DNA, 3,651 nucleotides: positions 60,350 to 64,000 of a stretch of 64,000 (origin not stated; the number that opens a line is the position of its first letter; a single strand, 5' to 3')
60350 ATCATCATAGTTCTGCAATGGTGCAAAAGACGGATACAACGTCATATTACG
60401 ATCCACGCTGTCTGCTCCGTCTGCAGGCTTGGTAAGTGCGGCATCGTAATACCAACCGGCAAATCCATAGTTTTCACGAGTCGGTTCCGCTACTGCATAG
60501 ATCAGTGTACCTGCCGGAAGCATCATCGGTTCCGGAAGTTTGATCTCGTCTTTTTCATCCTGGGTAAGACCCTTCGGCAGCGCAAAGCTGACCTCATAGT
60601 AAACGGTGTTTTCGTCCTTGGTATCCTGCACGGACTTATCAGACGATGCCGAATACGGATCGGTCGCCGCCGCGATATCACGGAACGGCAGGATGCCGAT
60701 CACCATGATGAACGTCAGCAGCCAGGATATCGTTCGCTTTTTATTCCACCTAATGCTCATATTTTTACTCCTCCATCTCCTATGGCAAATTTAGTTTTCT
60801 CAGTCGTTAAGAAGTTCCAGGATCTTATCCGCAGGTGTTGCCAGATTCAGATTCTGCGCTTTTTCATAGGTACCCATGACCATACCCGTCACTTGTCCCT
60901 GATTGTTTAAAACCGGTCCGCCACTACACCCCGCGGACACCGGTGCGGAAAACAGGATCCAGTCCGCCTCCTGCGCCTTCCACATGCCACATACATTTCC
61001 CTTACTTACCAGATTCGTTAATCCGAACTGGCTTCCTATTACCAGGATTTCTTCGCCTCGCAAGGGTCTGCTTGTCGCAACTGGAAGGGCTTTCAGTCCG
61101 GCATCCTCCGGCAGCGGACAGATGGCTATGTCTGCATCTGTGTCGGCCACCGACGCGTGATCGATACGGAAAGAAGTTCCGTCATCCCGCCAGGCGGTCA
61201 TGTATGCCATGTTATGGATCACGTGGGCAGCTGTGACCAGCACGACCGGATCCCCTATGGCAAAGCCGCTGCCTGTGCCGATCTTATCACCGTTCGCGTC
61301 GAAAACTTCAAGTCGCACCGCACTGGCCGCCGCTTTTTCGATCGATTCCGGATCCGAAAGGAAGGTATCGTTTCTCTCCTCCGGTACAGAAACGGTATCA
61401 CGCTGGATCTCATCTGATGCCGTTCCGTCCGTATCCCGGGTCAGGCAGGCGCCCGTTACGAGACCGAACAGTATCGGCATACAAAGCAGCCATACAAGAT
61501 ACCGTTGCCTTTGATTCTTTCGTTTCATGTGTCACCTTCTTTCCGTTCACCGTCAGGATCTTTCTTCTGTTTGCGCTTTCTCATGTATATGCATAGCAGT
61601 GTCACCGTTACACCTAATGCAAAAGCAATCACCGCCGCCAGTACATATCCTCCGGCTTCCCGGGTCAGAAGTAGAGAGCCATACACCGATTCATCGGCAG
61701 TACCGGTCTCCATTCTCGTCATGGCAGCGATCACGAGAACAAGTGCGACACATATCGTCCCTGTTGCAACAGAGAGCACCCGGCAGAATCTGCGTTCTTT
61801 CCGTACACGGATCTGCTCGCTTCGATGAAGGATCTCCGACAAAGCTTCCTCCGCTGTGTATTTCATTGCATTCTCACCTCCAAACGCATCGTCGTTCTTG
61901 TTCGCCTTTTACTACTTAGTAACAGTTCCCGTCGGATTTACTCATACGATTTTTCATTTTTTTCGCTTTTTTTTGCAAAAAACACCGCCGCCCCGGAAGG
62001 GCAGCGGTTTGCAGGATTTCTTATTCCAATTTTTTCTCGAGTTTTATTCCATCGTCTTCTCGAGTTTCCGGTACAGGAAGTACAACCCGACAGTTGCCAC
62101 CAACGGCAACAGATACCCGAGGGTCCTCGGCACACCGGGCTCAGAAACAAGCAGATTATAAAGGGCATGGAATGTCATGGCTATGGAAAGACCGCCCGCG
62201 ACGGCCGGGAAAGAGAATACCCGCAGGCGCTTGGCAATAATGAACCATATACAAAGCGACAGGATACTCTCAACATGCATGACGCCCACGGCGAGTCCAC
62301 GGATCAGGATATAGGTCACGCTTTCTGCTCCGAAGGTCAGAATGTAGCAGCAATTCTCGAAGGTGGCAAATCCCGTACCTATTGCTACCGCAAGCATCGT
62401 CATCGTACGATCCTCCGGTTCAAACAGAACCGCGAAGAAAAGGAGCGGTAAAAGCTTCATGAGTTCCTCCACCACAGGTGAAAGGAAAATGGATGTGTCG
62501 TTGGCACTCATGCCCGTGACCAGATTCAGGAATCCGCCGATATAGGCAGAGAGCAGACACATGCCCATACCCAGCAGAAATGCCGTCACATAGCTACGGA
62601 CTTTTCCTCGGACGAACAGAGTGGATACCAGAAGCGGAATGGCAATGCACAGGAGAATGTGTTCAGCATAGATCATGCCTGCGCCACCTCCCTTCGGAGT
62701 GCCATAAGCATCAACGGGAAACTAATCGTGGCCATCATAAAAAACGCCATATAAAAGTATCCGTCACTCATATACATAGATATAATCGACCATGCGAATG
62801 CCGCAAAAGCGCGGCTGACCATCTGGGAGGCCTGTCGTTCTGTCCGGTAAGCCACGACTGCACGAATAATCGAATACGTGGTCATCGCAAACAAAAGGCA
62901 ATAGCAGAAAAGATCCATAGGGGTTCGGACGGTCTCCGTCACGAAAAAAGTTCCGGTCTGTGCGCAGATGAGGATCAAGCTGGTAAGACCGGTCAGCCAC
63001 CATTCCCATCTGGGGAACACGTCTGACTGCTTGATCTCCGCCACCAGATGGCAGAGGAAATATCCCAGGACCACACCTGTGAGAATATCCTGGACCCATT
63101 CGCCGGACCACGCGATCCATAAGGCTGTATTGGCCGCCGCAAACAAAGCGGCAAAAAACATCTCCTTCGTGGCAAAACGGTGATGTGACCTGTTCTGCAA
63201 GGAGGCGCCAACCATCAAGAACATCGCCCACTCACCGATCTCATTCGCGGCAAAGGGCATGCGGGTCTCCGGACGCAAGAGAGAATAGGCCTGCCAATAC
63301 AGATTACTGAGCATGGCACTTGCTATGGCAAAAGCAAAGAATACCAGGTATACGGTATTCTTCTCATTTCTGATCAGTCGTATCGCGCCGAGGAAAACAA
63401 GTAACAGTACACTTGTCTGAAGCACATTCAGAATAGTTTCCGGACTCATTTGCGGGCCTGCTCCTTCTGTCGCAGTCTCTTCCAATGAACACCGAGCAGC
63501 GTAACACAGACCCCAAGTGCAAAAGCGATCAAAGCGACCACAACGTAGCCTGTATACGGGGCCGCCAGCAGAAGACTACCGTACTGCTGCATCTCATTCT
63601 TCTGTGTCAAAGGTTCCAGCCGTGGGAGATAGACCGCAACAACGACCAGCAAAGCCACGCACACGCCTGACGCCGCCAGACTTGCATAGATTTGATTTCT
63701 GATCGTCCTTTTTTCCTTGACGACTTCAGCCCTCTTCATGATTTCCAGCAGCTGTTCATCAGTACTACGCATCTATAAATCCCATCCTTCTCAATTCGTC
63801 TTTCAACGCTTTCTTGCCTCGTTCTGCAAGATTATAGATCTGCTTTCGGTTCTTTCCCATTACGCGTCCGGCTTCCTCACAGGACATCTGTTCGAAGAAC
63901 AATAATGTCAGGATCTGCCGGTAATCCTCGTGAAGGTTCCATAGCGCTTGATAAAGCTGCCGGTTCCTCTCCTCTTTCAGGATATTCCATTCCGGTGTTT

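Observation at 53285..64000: Sigma / anti-sigma-like / polytopic protein / PrsW-type protease unit adjoining an operon for a paralog, an S1 protease and a 2491-aa secreted giant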

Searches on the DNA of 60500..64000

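Call 45: search_rna_families(source=window, start=60500, end=64000, threshold=evalue, max_evalue=1)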
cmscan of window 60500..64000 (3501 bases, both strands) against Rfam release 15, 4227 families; matches with E-value up to 1: 0.
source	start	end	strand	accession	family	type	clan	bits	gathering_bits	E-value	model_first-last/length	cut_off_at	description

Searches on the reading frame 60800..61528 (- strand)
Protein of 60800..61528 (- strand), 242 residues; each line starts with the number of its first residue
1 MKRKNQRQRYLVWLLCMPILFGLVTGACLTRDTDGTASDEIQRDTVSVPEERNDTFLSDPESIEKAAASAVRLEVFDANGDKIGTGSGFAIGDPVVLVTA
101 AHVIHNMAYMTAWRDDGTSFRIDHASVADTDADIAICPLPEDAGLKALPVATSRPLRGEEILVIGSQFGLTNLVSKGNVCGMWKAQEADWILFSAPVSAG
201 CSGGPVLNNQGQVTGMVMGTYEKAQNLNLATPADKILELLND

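Call 4: search_protein_families(library=pfam, proteins=[window:60800-61528:-], max_evalue=0.1)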
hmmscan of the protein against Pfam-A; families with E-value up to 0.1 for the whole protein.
window:60800-61528:- (242 aa): 4 families
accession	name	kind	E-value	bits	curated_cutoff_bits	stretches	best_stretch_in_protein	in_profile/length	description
PF13365.12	Trypsin_2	-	2.7e-20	74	27.6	1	86-216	1-144/144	Trypsin-like peptidase domain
PF00089.32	Trypsin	-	6.5e-06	26.6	20.6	1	86-236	27-216/220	Trypsin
PF05579.19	Peptidase_S32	-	0.00049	19.8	24.7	1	75-222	105-230/297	Equine arteritis virus serine endopeptidase S32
PF02907.21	Peptidase_S29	-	0.01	16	25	1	175-221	80-129/149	Hepatitis C virus NS3 protease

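Call 9: search_protein_families(library=ncbifam, proteins=[window:60800-61528:-], max_evalue=0.01)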
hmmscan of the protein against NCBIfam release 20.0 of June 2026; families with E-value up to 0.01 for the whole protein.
window:60800-61528:- (242 aa): 10 families
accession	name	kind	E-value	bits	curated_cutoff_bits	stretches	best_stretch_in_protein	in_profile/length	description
TIGR02037.1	degP_htrA_DO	subfamily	3.7e-17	62.4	416.2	1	70-235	53-219/434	Do family serine endopeptidase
NF041521.1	HhoA_HhoB_HtrA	equivalog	1.8e-16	60.4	450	1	80-238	53-218/335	HhoA/HhoB/HtrA family serine endopeptidase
NF033740.0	MarP_fam_protase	equivalog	6.5e-15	55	250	1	48-238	175-372/390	MarP family serine protease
TIGR02038.1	protease_degS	equivalog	3.3e-09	36.4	422.95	1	16-227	5-225/351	outer membrane-stress sensor serine endopeptidase DegS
NF008189.1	PRK10942.1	equivalog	1.3e-07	30.5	720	1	86-216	115-251/477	serine endoprotease DegP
NF047968.1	SerProtHtrA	equivalog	1.6e-07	31.1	470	1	71-234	74-247/357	serine protease HtrA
NF008147.1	PRK10898.1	equivalog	3.3e-07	29.8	408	1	19-226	9-224/352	outer membrane-stress sensor serine endopeptidase DegS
NF040960.1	MamE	equivalog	1.9e-06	26.8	800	1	85-221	123-268/659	magnetosome formation protease MamE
NF007526.1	PRK10139.1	equivalog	6.3e-06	25.1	756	1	84-216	91-229/456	serine endoprotease DegQ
NF053637.1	SerProtHtrAspr2045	equivalog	0.0017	17.3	650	1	95-217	117-251/394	serine protease HtrA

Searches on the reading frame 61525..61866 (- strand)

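Call 4: search_protein_families(library=pfam, proteins=[window:61525-61866:-], max_evalue=0.1)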
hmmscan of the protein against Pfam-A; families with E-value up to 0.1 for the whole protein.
window:61525-61866:- (113 aa): 10 families
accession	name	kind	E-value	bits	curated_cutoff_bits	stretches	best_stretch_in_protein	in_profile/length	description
PF14575.11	EphA2_TM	-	0.0066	17.6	28.9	0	76-109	5-38/74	Ephrin type-A receptor 2 transmembrane domain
PF03631.20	Virul_fac_BrkB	-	0.012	15.7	33.7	1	19-95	101-181/259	Virulence factor BrkB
PF07213.16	DAP10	-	0.014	15.7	22.9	1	35-103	4-68/79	DAP10 membrane protein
PF19744.4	DUF6232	-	0.035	15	27.4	1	20-98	24-78/117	Family of unknown function (DUF6232)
PF19865.4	DUF6338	-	0.038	14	26.5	1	27-103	37-113/205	Family of unknown function (DUF6338)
PF04341.17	DUF485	-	0.054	13.9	28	0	22-104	11-81/88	Protein of unknown function, DUF485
PF04995.19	CcmD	-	0.058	13.9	25.6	0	72-102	4-34/44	Heme exporter protein D (CcmD)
PF19428.4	Sema4F_C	-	0.075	12.9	27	0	59-103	69-113/197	Semaphorin 4F C-terminal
PF13903.11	Claudin_2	-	0.08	13.2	29.1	1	26-91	89-144/192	PMP-22/EMP/MP20/Claudin tight junction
PF20990.2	DUF2207_C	-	0.094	12.8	33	1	22-107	130-197/247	Predicted membrane protein (DUF2207) C-terminal domain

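Call 9: search_protein_families(library=ncbifam, proteins=[window:61525-61866:-], max_evalue=0.01)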
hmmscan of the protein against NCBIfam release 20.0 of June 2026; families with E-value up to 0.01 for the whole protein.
window:61525-61866:- (113 aa): 1 family
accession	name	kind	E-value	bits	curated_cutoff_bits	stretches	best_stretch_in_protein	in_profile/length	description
TIGR03141.1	cytochro_ccmD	equivalog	0.0037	17.3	25.95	0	72-105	7-40/47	heme exporter protein CcmD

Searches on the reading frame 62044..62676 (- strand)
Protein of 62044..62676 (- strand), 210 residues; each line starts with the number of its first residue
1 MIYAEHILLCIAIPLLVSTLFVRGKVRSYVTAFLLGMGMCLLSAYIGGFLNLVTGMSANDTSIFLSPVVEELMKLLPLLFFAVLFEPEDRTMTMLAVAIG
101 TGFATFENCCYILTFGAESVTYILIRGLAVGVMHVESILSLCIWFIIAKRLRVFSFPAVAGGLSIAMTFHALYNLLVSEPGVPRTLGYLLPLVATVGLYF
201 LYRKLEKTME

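Call 4: search_protein_families(library=pfam, proteins=[window:62044-62676:-], max_evalue=0.1)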
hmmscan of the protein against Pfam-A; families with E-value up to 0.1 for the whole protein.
window:62044-62676:- (210 aa): 1 family
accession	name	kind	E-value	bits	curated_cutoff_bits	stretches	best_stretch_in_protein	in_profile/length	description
PF13367.11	PrsW-protease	-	1.9e-17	63.9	23.5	1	27-190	4-184/196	PrsW family intramembrane metalloprotease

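Call 8: find_encoding_contigs(protein=window:62044-62676:-, flank=10000, max_places=6)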
Protein window:62044-62676:- (210 aa): no gene with exactly this product is on record in the collection.

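Call 9: search_protein_families(library=ncbifam, proteins=[window:62044-62676:-], max_evalue=0.01)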
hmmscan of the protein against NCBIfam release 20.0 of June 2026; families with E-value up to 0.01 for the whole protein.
window:62044-62676:- (210 aa): 1 family
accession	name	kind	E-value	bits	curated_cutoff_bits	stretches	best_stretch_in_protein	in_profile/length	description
NF033739.1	intramemb_PrsW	equivalog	1.4e-06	28.1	225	1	29-179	32-183/210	glutamic-type intramembrane protease PrsW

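Call 56: list_cluster_members(proteins=[P0001, P0121, window:62044-62676:-, window:61525-61866:-, window:60800-61528:-])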
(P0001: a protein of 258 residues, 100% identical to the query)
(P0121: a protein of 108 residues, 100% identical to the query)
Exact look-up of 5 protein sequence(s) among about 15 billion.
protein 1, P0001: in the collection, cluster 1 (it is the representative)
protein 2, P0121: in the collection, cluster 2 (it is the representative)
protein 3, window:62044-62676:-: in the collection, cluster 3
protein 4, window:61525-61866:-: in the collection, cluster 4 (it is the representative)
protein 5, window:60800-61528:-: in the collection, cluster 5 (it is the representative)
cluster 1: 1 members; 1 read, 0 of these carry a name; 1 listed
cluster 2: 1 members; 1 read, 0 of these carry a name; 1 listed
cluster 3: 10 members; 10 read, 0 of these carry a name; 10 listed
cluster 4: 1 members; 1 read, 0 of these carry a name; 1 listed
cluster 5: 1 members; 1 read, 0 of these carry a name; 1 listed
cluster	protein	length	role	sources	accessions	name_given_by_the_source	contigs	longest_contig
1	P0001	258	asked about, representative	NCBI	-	-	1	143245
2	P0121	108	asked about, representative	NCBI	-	-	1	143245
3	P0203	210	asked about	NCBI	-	-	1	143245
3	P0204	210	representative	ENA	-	-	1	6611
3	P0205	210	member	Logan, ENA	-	-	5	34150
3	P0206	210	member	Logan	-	-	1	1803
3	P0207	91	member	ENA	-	-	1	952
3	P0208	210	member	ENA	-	-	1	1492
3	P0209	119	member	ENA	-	-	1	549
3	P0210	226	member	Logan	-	-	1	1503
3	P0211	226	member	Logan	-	-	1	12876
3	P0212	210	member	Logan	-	-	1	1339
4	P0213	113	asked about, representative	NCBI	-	-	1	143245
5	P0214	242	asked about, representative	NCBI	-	-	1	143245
